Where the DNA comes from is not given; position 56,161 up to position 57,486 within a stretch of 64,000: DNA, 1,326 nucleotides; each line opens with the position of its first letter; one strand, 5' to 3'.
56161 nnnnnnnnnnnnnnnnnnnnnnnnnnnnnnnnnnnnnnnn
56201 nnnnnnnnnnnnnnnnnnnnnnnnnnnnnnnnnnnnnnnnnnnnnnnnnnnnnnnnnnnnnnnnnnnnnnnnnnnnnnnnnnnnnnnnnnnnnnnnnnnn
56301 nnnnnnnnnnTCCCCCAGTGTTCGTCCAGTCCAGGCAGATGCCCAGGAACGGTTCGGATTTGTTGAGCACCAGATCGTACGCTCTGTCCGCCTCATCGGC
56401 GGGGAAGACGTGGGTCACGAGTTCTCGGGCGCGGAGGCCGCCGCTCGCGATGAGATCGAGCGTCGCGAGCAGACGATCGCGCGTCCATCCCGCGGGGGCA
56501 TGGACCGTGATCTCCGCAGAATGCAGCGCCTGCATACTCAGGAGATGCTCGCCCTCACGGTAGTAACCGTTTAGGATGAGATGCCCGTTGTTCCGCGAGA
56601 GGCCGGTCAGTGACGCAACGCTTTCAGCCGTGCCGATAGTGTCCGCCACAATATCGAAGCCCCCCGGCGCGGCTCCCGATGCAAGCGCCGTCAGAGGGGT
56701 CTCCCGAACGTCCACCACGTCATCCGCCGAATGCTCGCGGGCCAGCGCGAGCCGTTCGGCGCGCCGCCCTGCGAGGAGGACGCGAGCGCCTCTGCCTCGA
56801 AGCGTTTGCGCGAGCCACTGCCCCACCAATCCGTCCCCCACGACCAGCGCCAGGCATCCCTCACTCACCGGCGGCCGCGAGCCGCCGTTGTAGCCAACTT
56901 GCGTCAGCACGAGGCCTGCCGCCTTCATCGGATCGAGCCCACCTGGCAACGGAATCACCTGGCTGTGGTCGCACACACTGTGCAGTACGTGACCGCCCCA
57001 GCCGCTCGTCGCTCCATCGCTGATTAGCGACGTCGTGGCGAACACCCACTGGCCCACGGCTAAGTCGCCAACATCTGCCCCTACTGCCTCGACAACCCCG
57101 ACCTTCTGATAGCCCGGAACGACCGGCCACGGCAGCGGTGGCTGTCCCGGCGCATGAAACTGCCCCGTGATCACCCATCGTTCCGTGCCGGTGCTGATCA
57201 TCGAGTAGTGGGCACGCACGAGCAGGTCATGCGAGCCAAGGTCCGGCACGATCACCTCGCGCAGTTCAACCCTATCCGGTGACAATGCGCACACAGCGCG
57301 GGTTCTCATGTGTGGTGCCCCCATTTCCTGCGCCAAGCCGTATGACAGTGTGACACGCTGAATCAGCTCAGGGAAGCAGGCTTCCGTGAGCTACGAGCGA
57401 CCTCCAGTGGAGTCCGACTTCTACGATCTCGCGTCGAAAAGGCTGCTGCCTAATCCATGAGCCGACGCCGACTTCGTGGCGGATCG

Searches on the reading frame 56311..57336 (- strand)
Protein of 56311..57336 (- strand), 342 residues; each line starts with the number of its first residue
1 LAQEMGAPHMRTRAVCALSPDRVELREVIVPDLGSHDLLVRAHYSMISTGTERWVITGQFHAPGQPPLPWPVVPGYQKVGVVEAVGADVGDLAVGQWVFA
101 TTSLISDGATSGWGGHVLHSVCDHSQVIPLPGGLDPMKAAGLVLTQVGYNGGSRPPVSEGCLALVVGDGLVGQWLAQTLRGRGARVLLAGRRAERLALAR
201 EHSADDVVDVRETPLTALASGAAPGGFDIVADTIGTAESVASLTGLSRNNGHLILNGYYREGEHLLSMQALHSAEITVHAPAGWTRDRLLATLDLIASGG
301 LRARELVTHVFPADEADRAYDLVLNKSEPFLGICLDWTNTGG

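Call 68: search_protein_families(library=pfam, proteins=[window:56311-57336:-], max_evalue=0.0001)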
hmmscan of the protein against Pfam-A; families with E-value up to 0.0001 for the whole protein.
window:56311-57336:- (342 aa): 3 families
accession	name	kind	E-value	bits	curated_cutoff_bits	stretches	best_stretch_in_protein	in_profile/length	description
PF00107.32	ADH_zinc_N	-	7e-13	49.1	31.8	1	171-296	2-127/129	Zinc-binding dehydrogenase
PF08240.17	ADH_N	-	6.5e-07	30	23.5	1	35-131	2-103/104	Alcohol dehydrogenase GroES-like domain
PF13602.12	ADH_zinc_N_2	-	1.1e-06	30.1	27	1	204-323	3-123/134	Zinc-binding dehydrogenase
